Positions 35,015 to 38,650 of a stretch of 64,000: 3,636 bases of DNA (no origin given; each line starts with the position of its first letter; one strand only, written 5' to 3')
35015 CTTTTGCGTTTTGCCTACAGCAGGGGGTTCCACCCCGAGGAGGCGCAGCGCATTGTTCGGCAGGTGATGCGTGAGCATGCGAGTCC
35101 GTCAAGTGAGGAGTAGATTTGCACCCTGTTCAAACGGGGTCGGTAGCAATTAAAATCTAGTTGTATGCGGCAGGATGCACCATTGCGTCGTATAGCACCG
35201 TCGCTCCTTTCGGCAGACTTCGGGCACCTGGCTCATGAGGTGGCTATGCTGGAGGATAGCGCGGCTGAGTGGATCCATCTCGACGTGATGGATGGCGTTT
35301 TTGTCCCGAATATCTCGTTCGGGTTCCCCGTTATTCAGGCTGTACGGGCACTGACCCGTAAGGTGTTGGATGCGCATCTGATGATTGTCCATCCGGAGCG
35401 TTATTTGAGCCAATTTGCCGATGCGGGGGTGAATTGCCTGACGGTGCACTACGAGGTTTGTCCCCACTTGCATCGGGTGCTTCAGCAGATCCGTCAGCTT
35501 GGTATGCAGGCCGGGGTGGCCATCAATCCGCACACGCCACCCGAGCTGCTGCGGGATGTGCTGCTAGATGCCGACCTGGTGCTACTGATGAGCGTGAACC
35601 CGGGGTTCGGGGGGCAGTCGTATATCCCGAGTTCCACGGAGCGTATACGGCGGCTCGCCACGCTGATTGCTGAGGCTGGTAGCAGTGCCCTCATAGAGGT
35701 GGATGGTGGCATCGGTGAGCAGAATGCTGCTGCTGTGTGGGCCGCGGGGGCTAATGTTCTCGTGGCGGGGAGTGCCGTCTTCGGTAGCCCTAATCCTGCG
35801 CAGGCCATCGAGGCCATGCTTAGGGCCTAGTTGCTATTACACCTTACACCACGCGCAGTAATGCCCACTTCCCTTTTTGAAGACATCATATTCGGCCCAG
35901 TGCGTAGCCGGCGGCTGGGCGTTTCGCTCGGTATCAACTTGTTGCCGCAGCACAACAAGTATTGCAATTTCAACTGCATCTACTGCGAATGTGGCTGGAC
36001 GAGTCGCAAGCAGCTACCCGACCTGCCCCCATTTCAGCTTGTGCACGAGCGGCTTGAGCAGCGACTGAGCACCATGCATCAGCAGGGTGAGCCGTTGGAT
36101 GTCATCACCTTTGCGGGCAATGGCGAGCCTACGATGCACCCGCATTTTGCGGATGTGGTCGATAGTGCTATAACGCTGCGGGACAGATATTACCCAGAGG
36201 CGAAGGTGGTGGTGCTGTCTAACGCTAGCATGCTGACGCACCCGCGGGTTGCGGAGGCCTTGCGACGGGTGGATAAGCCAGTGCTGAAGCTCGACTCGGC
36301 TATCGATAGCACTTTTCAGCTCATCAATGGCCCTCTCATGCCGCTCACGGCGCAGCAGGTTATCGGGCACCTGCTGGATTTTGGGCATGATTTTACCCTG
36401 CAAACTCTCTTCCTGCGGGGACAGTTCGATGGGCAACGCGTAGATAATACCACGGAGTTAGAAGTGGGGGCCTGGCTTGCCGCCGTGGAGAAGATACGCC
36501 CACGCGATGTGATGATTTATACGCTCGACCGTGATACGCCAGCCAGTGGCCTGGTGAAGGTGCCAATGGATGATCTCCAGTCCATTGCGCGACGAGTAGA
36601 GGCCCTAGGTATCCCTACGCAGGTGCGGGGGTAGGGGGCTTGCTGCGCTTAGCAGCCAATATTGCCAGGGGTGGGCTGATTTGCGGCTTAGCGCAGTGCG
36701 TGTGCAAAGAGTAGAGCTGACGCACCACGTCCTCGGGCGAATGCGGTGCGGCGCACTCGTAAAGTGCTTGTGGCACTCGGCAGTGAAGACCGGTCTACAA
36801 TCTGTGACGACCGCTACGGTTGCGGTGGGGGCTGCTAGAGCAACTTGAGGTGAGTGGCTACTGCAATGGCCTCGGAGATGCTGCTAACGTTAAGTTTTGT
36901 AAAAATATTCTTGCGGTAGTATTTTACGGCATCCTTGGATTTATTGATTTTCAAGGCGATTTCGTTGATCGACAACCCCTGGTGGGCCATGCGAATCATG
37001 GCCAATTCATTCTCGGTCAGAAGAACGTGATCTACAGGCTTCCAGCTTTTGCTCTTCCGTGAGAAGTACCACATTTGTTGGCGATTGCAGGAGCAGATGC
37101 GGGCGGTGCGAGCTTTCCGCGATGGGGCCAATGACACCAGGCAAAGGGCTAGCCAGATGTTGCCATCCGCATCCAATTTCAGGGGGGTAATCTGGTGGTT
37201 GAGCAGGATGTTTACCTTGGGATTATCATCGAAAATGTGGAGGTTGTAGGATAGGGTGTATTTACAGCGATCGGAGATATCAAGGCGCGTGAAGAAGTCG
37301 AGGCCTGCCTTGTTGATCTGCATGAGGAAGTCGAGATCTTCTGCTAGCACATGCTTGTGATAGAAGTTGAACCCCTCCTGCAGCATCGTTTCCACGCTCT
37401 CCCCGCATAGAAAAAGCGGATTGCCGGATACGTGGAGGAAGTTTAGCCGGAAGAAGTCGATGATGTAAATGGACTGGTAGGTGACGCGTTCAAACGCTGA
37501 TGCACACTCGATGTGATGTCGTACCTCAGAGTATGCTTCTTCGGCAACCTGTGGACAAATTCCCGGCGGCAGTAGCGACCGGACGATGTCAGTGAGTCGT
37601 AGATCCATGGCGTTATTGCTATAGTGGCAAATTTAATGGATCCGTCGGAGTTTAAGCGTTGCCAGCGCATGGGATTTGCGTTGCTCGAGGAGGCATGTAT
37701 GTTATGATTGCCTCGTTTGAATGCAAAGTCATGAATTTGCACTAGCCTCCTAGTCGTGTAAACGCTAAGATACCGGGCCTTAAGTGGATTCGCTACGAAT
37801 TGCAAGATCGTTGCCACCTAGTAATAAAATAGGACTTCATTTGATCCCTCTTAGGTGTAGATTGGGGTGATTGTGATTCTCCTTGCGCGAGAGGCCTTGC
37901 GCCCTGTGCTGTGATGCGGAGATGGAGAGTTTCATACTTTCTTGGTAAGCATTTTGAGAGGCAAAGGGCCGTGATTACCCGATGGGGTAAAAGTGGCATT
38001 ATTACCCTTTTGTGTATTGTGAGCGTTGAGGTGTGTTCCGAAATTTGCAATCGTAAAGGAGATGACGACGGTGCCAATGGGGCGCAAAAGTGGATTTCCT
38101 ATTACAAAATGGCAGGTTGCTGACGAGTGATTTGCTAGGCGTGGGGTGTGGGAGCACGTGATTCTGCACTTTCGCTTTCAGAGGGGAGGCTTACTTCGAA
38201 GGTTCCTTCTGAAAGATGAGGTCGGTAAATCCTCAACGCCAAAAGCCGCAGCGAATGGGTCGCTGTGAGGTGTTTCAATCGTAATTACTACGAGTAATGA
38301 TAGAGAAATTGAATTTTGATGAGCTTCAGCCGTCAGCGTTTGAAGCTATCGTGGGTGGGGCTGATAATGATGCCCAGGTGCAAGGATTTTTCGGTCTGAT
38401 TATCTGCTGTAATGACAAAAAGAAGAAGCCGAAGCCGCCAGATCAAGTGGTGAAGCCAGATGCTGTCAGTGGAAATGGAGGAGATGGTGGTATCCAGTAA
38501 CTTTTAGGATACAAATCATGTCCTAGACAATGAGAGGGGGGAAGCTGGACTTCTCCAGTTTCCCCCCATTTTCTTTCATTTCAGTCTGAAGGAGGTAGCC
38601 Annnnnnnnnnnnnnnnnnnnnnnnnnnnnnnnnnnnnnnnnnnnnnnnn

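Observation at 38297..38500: Precursor peptide with a textbook double-glycine leader and an odd Cys-Cys / oligo-Lys-Pro core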

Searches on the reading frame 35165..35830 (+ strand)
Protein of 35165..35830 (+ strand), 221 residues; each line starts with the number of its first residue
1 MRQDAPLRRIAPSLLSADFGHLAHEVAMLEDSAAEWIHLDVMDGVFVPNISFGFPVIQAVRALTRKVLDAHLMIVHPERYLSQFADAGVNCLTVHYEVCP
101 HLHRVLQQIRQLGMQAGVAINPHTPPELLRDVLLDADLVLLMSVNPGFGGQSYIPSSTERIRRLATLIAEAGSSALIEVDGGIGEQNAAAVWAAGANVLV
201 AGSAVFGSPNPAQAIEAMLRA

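Call 3: search_protein_families(library=pfam, proteins=[window:35165-35830:+], max_evalue=0.01)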
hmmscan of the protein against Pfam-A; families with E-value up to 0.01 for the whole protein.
window:35165-35830:+ (221 aa): 2 families
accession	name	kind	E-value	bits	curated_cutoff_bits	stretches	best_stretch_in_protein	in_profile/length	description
PF00834.25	Ribul_P_3_epim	-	4.2e-74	248.7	21.1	1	10-206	2-198/198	Ribulose-phosphate 3 epimerase family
PF00215.30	OMPdecase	-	0.0022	18.4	27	1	167-217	169-220/221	Orotidine 5'-phosphate decarboxylase / HUMPS family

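Call 4: search_protein_families(library=ncbifam, proteins=[window:35165-35830:+], max_evalue=0.01)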
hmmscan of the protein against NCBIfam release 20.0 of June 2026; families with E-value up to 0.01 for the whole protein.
window:35165-35830:+ (221 aa): 13 families
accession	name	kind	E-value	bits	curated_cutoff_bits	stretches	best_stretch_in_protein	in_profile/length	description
TIGR01163.1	rpe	equivalog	1.7e-81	272.6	212.6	1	10-218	2-210/211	ribulose-phosphate 3-epimerase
NF004076.0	PRK05581.1-4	subfamily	5.6e-72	241.6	165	1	9-216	6-213/221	ribulose-phosphate 3-epimerase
NF007266.0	PRK09722.1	equivalog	1.5e-48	165.3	271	1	9-206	4-202/230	D-allulose 6-phosphate 3-epimerase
NF005944.0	PRK08005.1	equivalog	4.7e-35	120.7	376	1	11-210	4-199/210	ribulose-phosphate 3 epimerase family protein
NF005986.0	PRK08091.1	equivalog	4.9e-20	72.5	264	1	9-208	14-213/229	ribulose-phosphate 3-epimerase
NF010658.0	PRK14057.1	equivalog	1.9e-18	66.9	530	1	21-207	33-226/254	epimerase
TIGR03128.2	RuMP_HxlA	equivalog_domain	5.9e-05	22.8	200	1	168-218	151-201/205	3-hexulose-6-phosphate synthase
NF009833.0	PRK13307.1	equivalog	0.00019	20.4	274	1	161-220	318-377/392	bifunctional 5,6,7,8-tetrahydromethanopterin hydro-lyase/3-hexulose-6-phosphate synthase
NF010386.0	PRK13813.1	equivalog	0.0019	17.8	208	1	156-218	146-209/216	orotidine 5'-phosphate decarboxylase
NF009621.0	PRK13125.1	equivalog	0.0043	16.4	234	1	98-206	114-218/244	tryptophan synthase subunit alpha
NF041755.1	RuMP_HxlAB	equivalog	0.0079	15.2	500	0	167-215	155-203/391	bifunctional 3-hexulose-6-phosphate synthase/6-phospho-3-hexuloisomerase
NF005442.0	PRK07028.1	equivalog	0.0083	14.8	593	0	174-217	162-205/430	bifunctional hexulose-6-phosphate synthase/ribonuclease regulator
NF003198.0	PRK04169.1-2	subfamily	0.009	15.1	247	0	147-219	177-243/249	geranylgeranylglyceryl/heptaprenylglyceryl phosphate synthase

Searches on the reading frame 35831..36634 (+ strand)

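Call 3: search_protein_families(library=pfam, proteins=[window:35831-36634:+], max_evalue=0.01)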
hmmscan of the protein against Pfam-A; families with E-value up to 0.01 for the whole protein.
window:35831-36634:+ (267 aa): 1 family
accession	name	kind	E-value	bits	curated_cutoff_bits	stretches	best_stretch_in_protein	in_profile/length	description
PF04055.27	Radical_SAM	-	9.5e-10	39.3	29.5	1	42-200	4-156/166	Radical SAM superfamily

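Call 4: search_protein_families(library=ncbifam, proteins=[window:35831-36634:+], max_evalue=0.01)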
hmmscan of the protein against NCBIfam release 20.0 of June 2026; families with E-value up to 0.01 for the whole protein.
window:35831-36634:+ (267 aa): 8 families
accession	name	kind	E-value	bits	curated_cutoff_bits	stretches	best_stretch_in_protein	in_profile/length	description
NF038283.1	viperin_w_prok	equivalog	6.6e-10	38.6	180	1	43-164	10-124/281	viperin family antiviral radical SAM protein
TIGR04317.1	W_rSAM_matur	equivalog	2e-07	30.4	380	1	43-167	12-122/349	tungsten cofactor oxidoreductase radical SAM maturase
NF049973.1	radical_Rv1681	equivalog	0.00025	20.1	380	1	41-161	78-182/326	Rv1681 family radical SAM protein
TIGR02666.1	moaA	equivalog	0.00052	19.1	284.05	1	44-166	19-134/336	GTP 3',8-cyclase MoaA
TIGR04311.1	rSAM_Geo_metal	subfamily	0.001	18.2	400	1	43-165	11-123/423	radical SAM/SPASM family putative metalloenzyme maturase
NF033640.1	N_Twi_rSAM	subfamily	0.0022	17.2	170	1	42-138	118-219/398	twitch domain-containing radical SAM protein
NF000424.4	CfrAB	exception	0.0056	16.1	530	1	45-182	107-232/338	Cfr family 23S rRNA (adenine(2503)-C(8))-methyltransferase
TIGR03978.1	rSAM_paired_1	equivalog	0.0066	15.3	370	1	45-137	93-181/466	His-Xaa-Ser system radical SAM maturase HxsB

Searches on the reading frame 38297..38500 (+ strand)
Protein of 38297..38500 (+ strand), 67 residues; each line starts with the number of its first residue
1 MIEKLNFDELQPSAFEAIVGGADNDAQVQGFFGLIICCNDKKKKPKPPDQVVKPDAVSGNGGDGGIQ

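Call 3: search_protein_families(library=pfam, proteins=[window:38297-38500:+], max_evalue=0.01)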
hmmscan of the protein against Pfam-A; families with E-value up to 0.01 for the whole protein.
window:38297-38500:+ (67 aa): 0 families

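Call 4: search_protein_families(library=ncbifam, proteins=[window:38297-38500:+], max_evalue=0.01)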
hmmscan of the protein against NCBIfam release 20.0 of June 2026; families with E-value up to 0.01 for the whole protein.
window:38297-38500:+ (67 aa): 0 families

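Call 5: search_protein_families(library=ncbifam, proteins=[window:38297-38500:+], max_evalue=10)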
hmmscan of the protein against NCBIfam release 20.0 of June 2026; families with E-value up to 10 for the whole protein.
window:38297-38500:+ (67 aa): 0 families

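Call 7: find_encoding_contigs(protein=window:38297-38500:+, flank=10000, max_places=10)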
Protein window:38297-38500:+ (67 aa): 2 contigs read that carry it; 2 places shown.
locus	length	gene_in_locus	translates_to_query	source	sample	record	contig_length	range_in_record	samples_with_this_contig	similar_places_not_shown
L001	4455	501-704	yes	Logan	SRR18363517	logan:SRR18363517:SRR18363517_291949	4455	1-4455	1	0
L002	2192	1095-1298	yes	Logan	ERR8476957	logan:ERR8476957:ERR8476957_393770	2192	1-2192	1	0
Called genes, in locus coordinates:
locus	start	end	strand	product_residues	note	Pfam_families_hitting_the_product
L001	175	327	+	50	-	-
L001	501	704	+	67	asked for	-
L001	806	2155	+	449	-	PF04055:Radical_SAM, PF13186:SPASM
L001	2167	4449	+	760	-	PF13620:CarboxypepD_reg (weak), PF00593:TonB_dep_Rec_b-barrel (weak), PF14905:OMP_b-brl_3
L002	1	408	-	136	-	?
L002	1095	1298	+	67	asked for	-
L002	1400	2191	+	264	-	?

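Call 8: find_homologous_proteins(query=window:38297-38497:+, max_evalue=10)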
Query window:38297-38497:+ (67 aa): 4 proteins with E <= 10 among 4 candidates.
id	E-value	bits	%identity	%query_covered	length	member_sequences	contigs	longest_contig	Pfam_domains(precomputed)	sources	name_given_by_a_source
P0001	8.2e-38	145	100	100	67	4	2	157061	-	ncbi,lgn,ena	-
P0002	3.3e-25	105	80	97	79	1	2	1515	-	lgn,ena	-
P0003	8.0e-14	69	83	61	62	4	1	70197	-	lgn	-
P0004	3.4e-7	48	74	57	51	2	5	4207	-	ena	-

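Call 30: list_cluster_members(proteins=[window:38297-38497:+, window:38602-39948:+, window:35165-35827:+])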
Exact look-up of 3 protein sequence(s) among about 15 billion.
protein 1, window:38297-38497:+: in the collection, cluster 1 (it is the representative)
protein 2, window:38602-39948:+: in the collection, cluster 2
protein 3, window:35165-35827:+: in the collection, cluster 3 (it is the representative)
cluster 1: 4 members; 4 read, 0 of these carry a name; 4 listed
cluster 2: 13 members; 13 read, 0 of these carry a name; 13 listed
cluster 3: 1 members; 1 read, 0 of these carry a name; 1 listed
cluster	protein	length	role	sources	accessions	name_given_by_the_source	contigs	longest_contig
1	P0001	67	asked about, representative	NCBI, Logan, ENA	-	-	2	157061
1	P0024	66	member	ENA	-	-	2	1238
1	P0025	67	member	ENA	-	-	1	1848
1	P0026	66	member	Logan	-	-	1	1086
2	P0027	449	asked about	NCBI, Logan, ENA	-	-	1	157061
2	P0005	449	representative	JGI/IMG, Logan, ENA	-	-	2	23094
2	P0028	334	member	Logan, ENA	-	-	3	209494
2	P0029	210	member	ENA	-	-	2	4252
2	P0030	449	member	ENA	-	-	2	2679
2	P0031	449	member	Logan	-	-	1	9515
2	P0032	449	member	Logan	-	-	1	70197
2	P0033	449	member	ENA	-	-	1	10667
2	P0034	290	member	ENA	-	-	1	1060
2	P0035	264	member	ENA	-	-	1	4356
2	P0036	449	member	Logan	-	-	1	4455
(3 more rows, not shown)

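Call 40: find_encoding_contigs(protein=P0003, flank=10000, max_places=2)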
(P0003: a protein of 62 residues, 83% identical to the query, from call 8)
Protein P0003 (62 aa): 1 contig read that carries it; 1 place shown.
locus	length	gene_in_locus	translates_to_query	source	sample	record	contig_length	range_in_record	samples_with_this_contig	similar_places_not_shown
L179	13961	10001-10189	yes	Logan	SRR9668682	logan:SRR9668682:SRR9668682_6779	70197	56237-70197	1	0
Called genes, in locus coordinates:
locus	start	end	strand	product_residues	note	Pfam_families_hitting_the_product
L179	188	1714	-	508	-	-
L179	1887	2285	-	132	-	-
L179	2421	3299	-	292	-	PF01066:CDP-OH_P_transf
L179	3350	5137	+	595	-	PF00009:GTP_EFTU, PF00071:Ras (weak), PF03144:GTP_EFTU_D2, PF22042:EF-G_D2 (weak), PF00679:EFG_C, PF06421:LepA_C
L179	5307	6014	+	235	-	-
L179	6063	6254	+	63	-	-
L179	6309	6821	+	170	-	PF21982:RecX_HTH1 (faint), PF02631:RecX_HTH2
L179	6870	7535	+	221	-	PF00834:Ribul_P_3_epim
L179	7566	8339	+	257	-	PF04055:Radical_SAM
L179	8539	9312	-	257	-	PF00196:GerE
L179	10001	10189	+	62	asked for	-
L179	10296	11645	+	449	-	PF04055:Radical_SAM, PF13186:SPASM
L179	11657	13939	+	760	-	PF13620:CarboxypepD_reg (weak), PF00593:TonB_dep_Rec_b-barrel (weak), PF14905:OMP_b-brl_3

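Call 41: find_encoding_contigs(protein=P0002, flank=3000, max_places=2)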
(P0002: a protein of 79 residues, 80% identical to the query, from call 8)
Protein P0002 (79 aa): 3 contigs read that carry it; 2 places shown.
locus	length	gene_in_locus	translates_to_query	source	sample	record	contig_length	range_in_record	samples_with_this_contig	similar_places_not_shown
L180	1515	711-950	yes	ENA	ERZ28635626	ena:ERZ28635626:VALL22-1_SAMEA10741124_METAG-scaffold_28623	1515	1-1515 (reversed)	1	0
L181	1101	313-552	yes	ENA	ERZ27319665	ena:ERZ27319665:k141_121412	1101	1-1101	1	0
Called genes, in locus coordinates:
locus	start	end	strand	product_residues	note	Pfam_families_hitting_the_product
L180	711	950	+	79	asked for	-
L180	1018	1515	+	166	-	?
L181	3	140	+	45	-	?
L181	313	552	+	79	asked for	-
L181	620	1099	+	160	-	?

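Call 46: search_protein_families(library=pfam, proteins=[window:38297-38497:+], max_evalue=10)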
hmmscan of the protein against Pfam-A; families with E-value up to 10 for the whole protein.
window:38297-38497:+ (67 aa): 0 families

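Call 49: find_homologous_proteins(query=A3, max_evalue=10)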
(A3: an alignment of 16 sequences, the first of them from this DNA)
Query A3 (16 sequences) (67 aa, profile of the alignment): 12 proteins with E <= 10 among 826 candidates.
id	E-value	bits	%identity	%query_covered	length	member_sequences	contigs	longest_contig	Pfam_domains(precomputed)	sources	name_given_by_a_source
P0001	9.8e-19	85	100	100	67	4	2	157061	-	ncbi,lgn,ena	-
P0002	6.8e-17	79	80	97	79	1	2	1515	-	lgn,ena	-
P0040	1.6e-15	75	-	-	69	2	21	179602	-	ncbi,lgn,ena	-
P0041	1.6e-15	75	-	-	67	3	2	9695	-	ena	-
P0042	6.9e-14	69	38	55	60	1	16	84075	-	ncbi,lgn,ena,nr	ncbi:MAG: hypothetical protein HG428_005610 [Bacteroidia bacterium]|nr:hypothetical protein [Bactero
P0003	2.1e-13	68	83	61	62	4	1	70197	-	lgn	-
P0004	8.8e-11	59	74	57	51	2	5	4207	-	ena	-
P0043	8.9e-11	59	37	52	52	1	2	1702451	-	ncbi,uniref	ncbi:hypothetical protein [Dysgonomonas termitidis]|uniref:Class IIb bacteriocin, lactobin A/cerein 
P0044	2.2e-10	58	-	-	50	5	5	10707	-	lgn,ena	-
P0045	2.3e-10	58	-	-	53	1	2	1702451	-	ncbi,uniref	ncbi:hypothetical protein [Dysgonomonas termitidis]|uniref:Uncharacterized protein n=1 Tax=Dysgonomo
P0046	9.1e-9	53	-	-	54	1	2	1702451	-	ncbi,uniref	ncbi:hypothetical protein [Dysgonomonas termitidis]|uniref:Plantaricin C family lantibiotic n=1 Tax=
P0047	2.3e-8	52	31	54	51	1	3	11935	-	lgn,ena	-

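Call 86: search_protein_families(library=ncbifam, alignment_id=A3, max_evalue=10)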
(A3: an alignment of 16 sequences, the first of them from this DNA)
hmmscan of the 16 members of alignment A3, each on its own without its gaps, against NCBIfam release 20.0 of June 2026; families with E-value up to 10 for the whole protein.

A. member 1, seq(67 aa): 0 families

B. families by the number of members that match (of 16 scanned): 8 families
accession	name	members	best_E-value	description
TIGR01847.1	bacteriocin_sig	3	0.027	bacteriocin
NF033214.1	ComC_Streptocco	2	0.067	competence-stimulating peptide ComC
TIGR03277.1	methan_mark_9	1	0.023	methanogenesis marker 9 domain-containing protein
TIGR04149.1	GG_sam_targ_CFB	1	0.058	TIGR04149 family rSAM-modified RiPP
NF002150.0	PRK00982.1-4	1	0.067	acyl carrier protein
TIGR02007.1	fdx_isc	1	0.067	ISC system 2Fe-2S type ferredoxin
TIGR04497.1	GRASP_targ_2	1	0.077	putative ATP-grasp target RiPP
NF038034.1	lactGbeta_entB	1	0.16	lactococcin G-beta/enterocin 1071B family bacteriocin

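Call 87: search_protein_families(library=pfam, alignment_id=A3, max_evalue=10)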
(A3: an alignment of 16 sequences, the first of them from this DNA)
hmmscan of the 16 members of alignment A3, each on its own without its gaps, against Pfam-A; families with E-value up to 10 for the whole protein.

A. member 1, seq(67 aa): 0 families

B. families by the number of members that match (of 16 scanned): 6 families
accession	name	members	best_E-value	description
PF10439.15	Bacteriocin_IIc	2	0.043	Bacteriocin class II with double-glycine leader peptide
PF24025.1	Ig_DR_A0283-like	1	0.021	DR_A0283-like, Ig-like domain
PF04604.19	L_biotic_typeA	1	0.032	Type-A lantibiotic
PF02254.24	TrkA_N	1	0.054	TrkA-N domain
PF14406.12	Bacteroid_pep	1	0.058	Ribosomally synthesized peptide in Bacteroidetes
PF10907.13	DUF2749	1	0.16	Protein of unknown function (DUF2749)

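Call 89: find_encoding_contigs(protein=P0027, flank=1000, max_places=6)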
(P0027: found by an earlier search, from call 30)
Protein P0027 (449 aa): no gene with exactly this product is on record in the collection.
